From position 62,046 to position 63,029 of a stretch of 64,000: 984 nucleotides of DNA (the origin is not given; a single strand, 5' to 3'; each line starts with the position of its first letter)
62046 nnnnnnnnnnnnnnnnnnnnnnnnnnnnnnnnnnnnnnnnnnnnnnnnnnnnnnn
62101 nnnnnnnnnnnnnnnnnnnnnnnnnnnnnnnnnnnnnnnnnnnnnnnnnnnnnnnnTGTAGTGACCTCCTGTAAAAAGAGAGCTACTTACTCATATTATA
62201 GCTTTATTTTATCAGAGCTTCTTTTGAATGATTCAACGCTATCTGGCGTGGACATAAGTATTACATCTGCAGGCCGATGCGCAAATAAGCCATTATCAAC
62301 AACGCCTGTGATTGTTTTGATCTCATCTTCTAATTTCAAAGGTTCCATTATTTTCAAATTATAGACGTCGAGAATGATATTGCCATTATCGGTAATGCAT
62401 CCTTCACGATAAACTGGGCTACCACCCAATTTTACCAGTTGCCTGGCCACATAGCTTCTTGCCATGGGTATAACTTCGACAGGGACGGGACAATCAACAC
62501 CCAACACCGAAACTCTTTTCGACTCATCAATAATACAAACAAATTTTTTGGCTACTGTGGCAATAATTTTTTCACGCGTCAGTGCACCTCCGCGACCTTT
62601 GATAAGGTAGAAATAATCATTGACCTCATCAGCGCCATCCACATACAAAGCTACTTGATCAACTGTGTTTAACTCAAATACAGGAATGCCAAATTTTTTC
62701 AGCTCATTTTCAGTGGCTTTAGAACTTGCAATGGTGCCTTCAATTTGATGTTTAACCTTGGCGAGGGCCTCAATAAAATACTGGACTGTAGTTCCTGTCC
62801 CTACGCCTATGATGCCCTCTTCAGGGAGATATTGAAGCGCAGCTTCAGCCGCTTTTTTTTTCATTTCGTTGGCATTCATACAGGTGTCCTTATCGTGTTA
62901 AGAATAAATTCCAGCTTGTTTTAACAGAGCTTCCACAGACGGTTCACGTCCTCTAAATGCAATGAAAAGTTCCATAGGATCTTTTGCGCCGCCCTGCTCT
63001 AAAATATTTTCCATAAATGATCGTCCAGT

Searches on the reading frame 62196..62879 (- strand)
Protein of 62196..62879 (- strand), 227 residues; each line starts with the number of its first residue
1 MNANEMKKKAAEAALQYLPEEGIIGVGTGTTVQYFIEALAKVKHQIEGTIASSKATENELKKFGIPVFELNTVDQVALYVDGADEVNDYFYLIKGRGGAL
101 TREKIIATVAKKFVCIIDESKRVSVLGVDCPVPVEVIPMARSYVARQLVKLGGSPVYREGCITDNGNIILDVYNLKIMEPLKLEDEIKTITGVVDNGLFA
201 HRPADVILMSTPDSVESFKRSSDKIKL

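Call 40: find_encoding_contigs(protein=window:62196-62879:-, flank=10000, max_places=3)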
Protein window:62196-62879:- (227 aa): no gene with exactly this product is on record in the collection.

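Call 66: search_protein_families(library=pfam, proteins=[window:62196-62879:-])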
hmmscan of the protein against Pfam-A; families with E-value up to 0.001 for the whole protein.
window:62196-62879:- (227 aa): 2 families
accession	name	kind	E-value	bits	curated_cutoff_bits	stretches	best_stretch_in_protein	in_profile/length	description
PF06026.20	Rib_5-P_isom_A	-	4e-58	196.3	26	1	49-212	2-171/173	Ribose 5-phosphate isomerase A (phosphoriboisomerase A)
PF00455.28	DeoRC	-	0.0003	21.2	31.8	1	5-43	4-42/160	DeoR C terminal sensor domain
